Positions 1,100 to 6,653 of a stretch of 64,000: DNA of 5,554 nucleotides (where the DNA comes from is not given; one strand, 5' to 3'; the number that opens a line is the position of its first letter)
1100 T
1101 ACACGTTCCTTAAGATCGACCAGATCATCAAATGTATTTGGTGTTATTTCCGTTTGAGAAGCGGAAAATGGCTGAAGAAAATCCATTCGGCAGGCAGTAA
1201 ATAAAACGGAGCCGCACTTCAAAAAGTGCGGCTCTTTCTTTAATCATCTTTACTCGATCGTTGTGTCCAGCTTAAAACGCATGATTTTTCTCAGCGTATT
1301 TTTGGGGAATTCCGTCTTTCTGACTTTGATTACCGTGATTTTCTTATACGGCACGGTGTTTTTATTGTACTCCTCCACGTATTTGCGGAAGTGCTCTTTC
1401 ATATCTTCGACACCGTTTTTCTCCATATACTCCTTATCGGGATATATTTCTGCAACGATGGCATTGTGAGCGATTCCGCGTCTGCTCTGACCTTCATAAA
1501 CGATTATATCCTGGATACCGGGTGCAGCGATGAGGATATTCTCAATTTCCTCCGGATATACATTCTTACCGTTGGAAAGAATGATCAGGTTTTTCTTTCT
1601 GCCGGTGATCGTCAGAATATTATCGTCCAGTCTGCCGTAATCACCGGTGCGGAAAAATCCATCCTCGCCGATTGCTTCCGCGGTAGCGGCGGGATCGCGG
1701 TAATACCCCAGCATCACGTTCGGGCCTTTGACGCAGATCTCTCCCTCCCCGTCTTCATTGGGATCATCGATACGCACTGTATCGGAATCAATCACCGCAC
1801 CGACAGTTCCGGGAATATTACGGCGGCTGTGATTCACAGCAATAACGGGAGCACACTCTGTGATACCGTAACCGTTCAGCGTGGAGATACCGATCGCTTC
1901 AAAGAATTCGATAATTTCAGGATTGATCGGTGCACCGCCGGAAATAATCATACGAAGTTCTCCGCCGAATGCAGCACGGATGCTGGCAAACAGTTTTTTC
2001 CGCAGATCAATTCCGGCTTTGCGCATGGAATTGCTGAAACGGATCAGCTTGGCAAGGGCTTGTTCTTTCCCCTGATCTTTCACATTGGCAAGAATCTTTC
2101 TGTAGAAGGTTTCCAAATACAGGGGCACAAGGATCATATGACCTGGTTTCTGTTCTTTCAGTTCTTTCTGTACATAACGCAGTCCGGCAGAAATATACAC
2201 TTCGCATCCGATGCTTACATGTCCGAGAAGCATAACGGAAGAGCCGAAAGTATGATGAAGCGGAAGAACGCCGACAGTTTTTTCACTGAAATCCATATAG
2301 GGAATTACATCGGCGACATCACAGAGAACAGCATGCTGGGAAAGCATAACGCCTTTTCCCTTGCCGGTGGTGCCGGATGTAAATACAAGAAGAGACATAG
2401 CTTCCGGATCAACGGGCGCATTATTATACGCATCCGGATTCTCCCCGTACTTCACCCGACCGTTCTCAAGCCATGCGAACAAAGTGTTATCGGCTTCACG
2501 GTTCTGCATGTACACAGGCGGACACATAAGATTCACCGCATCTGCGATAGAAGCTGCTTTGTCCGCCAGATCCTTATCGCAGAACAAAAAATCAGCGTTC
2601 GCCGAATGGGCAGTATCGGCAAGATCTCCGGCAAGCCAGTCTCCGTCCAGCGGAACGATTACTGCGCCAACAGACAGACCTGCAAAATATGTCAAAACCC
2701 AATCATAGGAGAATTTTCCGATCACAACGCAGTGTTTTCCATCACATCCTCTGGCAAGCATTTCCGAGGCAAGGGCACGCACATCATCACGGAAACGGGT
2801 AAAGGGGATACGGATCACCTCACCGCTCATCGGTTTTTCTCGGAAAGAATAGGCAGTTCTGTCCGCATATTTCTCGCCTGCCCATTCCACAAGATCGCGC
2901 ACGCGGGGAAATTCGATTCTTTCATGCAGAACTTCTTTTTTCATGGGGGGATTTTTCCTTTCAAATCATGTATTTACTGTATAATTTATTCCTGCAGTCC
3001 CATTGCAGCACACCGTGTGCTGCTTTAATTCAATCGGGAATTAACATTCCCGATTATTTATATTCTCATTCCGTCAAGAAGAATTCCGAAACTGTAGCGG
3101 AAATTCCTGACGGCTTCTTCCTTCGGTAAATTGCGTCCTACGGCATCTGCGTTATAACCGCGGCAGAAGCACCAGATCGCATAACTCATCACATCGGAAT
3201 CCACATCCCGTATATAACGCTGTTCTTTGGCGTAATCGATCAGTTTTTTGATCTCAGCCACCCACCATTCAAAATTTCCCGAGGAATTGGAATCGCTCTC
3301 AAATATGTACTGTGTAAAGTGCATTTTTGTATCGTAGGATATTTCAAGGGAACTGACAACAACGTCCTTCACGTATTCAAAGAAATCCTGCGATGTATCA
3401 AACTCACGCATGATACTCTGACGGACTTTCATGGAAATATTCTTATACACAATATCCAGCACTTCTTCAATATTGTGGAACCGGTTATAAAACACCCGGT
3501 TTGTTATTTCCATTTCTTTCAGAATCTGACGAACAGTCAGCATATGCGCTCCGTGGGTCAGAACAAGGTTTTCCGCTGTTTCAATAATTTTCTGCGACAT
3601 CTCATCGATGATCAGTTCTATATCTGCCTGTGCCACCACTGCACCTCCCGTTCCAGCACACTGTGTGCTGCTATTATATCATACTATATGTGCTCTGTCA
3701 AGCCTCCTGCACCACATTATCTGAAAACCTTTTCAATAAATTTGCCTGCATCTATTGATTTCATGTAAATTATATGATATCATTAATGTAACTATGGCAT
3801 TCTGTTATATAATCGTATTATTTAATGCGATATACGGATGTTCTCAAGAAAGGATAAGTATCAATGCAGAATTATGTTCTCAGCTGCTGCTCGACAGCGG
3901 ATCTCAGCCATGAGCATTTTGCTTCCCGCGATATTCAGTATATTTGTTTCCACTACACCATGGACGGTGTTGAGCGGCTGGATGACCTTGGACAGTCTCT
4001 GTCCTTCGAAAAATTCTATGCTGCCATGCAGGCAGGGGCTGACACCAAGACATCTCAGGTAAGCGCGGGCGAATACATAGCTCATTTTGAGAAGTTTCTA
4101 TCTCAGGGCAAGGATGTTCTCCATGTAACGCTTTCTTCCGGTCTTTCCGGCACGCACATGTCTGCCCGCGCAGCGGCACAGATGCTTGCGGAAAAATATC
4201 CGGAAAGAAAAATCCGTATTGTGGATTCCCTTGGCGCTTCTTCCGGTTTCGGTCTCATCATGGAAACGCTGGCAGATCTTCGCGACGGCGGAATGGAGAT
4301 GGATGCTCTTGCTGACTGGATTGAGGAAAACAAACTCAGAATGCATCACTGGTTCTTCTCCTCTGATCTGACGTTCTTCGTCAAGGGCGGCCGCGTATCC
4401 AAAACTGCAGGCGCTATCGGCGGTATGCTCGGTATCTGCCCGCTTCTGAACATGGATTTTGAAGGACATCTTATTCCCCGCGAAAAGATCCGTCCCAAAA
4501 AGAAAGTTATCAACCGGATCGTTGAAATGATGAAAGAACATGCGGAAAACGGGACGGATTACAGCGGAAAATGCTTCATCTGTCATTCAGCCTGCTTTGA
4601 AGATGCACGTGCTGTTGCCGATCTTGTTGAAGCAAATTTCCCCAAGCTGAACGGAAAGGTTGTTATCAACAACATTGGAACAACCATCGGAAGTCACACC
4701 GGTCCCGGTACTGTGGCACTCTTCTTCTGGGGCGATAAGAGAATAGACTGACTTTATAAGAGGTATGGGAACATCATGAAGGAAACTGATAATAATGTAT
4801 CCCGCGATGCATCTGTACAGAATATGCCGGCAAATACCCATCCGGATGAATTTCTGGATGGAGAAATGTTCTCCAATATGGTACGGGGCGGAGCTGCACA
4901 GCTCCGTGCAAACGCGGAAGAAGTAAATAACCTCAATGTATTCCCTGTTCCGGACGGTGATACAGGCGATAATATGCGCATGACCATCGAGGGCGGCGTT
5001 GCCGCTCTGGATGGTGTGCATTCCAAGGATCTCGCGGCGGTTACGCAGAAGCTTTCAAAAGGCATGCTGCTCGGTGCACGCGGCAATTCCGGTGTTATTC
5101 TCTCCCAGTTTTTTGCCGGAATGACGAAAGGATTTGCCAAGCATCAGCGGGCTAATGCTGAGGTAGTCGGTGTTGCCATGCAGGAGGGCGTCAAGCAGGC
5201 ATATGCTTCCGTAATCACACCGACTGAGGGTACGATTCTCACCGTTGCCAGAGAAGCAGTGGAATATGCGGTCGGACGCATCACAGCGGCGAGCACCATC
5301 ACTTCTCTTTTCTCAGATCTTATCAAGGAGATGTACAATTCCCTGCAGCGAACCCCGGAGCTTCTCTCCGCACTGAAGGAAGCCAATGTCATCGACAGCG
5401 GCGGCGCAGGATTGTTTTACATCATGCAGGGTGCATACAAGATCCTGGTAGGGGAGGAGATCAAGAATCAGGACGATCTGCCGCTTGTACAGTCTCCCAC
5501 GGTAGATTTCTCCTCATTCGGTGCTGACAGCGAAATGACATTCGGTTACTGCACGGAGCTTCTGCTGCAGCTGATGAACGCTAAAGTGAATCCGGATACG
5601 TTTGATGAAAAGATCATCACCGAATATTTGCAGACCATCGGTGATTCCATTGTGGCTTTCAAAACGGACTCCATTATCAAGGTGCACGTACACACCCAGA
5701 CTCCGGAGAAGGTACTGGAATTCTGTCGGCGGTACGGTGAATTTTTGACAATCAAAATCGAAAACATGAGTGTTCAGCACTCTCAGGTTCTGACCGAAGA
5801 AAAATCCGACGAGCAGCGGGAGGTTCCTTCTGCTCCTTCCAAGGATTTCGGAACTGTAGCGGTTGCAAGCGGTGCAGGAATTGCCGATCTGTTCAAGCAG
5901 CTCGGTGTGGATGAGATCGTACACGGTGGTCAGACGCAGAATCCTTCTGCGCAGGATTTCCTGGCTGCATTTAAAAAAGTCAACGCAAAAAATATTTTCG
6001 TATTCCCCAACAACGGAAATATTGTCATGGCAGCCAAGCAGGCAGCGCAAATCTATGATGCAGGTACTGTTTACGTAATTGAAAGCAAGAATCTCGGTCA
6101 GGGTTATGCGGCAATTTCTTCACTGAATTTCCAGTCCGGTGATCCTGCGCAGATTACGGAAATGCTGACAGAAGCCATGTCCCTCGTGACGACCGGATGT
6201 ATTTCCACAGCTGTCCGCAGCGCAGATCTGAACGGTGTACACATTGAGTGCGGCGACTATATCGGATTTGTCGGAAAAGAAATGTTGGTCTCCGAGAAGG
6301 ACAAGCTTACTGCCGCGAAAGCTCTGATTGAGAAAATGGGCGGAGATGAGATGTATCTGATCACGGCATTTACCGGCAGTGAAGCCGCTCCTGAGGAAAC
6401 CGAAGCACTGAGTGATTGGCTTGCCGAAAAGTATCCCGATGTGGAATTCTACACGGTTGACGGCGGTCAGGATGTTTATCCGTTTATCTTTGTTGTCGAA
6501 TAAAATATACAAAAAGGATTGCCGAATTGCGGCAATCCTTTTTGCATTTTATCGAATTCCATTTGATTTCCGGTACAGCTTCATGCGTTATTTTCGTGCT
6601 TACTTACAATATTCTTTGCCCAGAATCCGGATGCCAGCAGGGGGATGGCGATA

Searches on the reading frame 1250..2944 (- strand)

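Call 43: search_protein_families(library=pfam, proteins=[window:1250-2944:-], max_evalue=0.00001)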
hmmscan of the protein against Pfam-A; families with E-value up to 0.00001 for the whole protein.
window:1250-2944:- (564 aa): 1 family
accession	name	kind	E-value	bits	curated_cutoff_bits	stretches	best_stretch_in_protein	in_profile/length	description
PF00501.34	AMP-binding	-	5.3e-59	200.4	29.9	1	20-415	2-384/384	AMP-binding enzyme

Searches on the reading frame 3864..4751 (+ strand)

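Call 43: search_protein_families(library=pfam, proteins=[window:3864-4751:+], max_evalue=0.00001)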
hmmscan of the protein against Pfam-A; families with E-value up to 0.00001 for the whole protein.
window:3864-4751:+ (295 aa): 1 family
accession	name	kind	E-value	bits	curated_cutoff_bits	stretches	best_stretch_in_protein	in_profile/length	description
PF02645.21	DegV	-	5.6e-61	206.8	27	1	10-288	8-277/280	Uncharacterised protein, DegV family COG1307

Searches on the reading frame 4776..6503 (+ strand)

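Call 43: search_protein_families(library=pfam, proteins=[window:4776-6503:+], max_evalue=0.00001)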
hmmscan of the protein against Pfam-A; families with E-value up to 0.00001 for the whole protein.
window:4776-6503:+ (575 aa): 3 families
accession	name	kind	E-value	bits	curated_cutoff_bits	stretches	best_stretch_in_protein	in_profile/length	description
PF13684.11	FakA-like_C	-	6.8e-68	228.7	23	1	359-575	1-216/216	Fatty acid kinase subunit A-like, C-terminal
PF02734.22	Dak2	-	2.5e-36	125.6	27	1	57-221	1-173/174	DAK2 domain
PF21645.3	FakA-like_M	-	4.2e-25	87.8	24.9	1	255-337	1-79/80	Fatty acid kinase subunit A-like, middle domain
